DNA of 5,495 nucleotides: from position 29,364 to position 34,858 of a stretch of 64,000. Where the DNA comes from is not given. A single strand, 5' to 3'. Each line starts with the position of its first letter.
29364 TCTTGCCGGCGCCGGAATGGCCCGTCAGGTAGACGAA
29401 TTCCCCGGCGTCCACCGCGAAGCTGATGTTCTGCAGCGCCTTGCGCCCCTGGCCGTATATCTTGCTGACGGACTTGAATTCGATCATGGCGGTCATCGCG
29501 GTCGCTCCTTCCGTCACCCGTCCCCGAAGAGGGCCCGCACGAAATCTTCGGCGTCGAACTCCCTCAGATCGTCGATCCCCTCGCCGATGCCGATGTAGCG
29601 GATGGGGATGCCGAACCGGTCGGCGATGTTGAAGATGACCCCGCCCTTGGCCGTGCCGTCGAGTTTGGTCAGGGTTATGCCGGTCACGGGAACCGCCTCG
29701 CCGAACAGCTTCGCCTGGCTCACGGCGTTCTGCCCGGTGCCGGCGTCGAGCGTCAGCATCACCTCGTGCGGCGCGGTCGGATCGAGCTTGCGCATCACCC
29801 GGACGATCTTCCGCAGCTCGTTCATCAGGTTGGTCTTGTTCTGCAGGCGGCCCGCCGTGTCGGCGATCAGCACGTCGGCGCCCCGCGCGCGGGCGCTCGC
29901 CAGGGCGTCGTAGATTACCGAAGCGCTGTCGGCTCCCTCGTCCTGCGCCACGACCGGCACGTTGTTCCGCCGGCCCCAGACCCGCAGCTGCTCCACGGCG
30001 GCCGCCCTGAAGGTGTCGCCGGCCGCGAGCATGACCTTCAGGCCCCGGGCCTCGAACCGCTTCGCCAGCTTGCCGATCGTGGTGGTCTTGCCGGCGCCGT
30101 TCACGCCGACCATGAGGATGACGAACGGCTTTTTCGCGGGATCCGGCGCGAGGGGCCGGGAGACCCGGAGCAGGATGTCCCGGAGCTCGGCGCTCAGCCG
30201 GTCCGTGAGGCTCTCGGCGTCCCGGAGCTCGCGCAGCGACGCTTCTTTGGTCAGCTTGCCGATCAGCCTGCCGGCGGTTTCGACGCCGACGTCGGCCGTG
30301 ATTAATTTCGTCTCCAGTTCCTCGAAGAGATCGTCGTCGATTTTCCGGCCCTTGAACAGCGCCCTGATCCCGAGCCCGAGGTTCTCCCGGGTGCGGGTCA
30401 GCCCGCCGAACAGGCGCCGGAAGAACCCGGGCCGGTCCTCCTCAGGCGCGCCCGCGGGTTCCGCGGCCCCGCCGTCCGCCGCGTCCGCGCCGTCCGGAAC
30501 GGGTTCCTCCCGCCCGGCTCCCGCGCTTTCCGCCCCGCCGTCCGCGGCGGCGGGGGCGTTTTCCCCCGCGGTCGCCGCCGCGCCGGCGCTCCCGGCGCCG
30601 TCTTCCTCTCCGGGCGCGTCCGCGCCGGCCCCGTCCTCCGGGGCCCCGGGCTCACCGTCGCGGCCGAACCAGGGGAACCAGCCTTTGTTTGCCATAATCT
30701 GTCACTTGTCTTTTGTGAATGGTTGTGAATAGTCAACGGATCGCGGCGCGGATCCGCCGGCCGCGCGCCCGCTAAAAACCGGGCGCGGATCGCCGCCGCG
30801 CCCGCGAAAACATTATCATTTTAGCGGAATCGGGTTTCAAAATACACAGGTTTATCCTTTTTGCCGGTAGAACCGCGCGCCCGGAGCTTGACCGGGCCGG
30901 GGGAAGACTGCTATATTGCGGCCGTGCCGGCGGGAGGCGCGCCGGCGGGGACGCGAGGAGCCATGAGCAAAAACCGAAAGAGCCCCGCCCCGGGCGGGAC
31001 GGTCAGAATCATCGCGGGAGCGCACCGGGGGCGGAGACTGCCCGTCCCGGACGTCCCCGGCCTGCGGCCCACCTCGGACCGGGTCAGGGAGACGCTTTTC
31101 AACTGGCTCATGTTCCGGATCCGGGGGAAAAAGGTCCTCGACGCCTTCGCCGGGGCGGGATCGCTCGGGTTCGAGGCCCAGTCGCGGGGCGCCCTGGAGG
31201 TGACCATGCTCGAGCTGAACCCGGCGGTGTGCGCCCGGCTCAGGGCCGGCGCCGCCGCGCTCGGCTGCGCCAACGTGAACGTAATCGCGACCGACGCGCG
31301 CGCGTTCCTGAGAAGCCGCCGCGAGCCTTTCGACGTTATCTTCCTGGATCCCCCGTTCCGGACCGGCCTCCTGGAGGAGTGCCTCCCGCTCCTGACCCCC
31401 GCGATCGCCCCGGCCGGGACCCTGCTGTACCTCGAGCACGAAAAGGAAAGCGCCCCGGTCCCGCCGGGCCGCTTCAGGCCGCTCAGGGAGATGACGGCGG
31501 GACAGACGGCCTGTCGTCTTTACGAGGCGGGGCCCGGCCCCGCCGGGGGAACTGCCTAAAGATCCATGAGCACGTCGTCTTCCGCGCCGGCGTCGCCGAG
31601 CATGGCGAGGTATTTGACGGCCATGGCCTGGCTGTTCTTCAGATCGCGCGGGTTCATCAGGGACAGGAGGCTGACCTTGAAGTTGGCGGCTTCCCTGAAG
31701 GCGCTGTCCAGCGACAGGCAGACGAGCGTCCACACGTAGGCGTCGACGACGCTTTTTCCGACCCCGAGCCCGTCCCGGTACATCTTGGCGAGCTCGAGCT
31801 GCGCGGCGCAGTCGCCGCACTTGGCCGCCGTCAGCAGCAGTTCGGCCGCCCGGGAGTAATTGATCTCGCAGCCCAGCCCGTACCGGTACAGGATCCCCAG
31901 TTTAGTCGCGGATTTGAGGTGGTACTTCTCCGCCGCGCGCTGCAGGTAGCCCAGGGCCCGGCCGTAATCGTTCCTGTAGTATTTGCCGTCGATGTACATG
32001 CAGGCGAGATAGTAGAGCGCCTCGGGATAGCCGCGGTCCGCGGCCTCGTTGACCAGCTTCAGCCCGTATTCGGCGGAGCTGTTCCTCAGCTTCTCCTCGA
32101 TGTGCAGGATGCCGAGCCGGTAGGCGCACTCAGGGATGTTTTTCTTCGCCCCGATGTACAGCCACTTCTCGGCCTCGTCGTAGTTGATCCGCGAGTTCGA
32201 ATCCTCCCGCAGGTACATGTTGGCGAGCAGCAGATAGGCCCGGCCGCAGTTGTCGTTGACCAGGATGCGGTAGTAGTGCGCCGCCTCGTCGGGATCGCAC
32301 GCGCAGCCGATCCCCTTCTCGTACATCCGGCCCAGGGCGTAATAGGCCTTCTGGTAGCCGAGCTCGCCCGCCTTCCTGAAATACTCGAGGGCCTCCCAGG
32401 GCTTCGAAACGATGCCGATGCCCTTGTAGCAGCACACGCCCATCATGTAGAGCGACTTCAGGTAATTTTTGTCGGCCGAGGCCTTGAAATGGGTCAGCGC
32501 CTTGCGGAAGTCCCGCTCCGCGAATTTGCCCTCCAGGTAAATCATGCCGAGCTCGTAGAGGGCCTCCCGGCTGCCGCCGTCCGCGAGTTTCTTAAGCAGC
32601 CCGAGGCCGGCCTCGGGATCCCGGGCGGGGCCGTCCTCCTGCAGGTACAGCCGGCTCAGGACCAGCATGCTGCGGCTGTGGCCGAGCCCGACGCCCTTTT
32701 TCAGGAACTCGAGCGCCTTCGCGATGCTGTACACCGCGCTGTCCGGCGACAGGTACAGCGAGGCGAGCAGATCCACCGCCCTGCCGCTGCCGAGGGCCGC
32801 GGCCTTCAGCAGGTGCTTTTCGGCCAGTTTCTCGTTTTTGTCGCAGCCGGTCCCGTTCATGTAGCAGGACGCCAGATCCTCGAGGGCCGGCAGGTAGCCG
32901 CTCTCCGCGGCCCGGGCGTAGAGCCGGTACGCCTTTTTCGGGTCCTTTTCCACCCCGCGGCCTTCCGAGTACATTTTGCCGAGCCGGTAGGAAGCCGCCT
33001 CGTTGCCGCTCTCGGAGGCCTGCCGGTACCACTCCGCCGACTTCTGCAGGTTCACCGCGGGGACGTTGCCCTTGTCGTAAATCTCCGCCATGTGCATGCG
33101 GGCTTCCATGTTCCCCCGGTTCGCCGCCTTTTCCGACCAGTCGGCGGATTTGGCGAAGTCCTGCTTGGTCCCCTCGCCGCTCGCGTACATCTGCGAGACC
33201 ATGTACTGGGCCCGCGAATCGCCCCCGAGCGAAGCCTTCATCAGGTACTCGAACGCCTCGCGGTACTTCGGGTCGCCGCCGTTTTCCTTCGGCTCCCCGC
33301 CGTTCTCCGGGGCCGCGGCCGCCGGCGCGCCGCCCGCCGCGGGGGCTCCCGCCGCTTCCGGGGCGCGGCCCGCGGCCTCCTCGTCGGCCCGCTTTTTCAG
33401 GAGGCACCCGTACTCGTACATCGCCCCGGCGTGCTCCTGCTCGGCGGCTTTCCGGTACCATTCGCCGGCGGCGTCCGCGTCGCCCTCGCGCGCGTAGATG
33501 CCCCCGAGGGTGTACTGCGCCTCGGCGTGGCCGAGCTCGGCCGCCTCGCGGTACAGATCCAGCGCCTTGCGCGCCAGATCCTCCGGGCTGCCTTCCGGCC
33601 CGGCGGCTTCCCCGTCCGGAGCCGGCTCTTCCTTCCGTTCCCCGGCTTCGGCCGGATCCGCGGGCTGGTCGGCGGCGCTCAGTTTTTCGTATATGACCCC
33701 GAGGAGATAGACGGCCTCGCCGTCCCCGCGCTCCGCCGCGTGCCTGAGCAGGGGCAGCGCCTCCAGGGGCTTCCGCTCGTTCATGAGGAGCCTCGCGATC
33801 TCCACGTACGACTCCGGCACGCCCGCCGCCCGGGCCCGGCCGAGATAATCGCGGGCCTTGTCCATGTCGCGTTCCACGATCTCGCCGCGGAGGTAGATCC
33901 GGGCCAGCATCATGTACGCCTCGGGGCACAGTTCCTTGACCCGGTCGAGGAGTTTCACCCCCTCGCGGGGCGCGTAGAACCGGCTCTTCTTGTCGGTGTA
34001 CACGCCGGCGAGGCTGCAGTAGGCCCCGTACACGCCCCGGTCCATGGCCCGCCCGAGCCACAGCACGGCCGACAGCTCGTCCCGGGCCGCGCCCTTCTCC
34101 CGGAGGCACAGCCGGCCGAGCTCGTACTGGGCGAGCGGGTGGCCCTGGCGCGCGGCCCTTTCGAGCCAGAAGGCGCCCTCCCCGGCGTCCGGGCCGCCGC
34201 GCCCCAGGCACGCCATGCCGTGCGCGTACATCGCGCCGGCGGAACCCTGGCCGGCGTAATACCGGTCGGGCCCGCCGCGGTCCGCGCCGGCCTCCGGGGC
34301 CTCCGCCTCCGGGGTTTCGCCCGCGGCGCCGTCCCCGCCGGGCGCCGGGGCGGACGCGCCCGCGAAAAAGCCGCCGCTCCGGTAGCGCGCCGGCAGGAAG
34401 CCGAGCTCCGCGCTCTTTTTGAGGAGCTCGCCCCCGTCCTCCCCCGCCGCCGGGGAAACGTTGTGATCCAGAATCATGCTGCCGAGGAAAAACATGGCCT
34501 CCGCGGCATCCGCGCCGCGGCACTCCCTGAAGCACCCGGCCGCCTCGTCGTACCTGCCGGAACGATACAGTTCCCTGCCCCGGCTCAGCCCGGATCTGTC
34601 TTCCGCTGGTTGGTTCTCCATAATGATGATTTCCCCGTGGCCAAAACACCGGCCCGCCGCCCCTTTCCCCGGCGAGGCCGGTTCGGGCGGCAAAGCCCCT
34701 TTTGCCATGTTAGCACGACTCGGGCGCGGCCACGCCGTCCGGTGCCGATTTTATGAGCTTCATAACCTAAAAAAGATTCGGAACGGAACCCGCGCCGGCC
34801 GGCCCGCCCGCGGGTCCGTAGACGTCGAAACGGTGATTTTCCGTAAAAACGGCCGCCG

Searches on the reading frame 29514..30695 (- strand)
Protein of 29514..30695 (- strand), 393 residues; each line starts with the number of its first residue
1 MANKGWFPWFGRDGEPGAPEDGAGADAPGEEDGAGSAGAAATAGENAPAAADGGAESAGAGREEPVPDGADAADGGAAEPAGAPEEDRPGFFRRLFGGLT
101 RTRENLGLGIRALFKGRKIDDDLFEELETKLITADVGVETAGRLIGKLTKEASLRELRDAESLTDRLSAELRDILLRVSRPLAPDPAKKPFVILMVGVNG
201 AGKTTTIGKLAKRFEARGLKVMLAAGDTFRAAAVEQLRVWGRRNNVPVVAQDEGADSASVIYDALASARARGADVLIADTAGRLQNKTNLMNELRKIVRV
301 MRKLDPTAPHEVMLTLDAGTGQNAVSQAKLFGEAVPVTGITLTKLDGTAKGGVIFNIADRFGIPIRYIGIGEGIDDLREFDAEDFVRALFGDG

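Call 87: search_protein_families(library=pfam, proteins=[window:29514-30695:-], max_evalue=0.00001)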
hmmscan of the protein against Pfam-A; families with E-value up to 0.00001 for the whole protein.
window:29514-30695:- (393 aa): 4 families
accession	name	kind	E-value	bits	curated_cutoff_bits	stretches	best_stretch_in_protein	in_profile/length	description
PF00448.28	SRP54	-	2.6e-75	252.8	22.7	1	190-390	1-195/196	SRP54-type protein, GTPase domain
PF02881.24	SRP54_N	-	5.2e-12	46.2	22.4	1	109-171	4-75/75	SRP54-type protein, helical bundle domain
PF13401.12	AAA_22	-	2.6e-06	28.2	27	1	192-300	7-110/130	AAA domain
PF06414.18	Zeta_toxin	-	3.8e-06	26.9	22.3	1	185-294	12-117/199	Zeta toxin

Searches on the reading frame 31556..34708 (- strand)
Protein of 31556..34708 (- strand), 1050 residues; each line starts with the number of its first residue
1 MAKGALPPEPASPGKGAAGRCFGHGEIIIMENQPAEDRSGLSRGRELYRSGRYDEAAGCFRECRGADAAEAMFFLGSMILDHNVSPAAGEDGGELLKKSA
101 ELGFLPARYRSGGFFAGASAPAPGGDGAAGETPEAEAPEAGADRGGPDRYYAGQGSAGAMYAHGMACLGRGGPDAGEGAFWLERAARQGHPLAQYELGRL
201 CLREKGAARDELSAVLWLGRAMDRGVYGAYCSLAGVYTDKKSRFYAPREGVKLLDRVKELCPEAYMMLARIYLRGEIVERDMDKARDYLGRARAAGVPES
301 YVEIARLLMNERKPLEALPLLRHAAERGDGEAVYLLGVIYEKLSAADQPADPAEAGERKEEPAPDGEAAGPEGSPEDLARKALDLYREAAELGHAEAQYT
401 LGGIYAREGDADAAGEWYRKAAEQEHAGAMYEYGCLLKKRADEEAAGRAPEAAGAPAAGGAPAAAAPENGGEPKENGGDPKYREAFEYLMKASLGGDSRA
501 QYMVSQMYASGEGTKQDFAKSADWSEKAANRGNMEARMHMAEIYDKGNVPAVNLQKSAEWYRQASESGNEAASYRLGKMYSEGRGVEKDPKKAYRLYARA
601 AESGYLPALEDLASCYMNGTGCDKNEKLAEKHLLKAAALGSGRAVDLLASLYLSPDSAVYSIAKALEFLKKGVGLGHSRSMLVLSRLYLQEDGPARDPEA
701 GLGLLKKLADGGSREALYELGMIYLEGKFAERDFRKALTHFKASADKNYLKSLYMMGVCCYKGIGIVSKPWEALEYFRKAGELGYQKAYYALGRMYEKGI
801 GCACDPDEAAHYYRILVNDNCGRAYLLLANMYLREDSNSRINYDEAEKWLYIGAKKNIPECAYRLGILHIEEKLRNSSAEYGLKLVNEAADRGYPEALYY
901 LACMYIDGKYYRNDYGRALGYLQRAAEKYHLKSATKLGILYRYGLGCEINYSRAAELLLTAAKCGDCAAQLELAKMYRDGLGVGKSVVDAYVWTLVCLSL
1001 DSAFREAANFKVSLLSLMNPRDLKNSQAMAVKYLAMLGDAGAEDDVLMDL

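Call 87: search_protein_families(library=pfam, proteins=[window:31556-34708:-], max_evalue=0.00001)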
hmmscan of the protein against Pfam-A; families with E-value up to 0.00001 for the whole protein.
window:31556-34708:- (1050 aa): 3 families
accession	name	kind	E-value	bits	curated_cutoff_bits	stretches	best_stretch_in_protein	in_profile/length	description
PF08238.18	Sel1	-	6.4e-71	232.7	30.7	2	572-605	3-36/36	Sel1 repeat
PF23310.1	TPR_27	-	3.2e-16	59.4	27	0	856-905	25-71/110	Plant tetratrico peptide repeats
PF13432.12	TPR_16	-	2.2e-07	31.6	32.7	0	42-81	2-43/65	Tetratricopeptide repeat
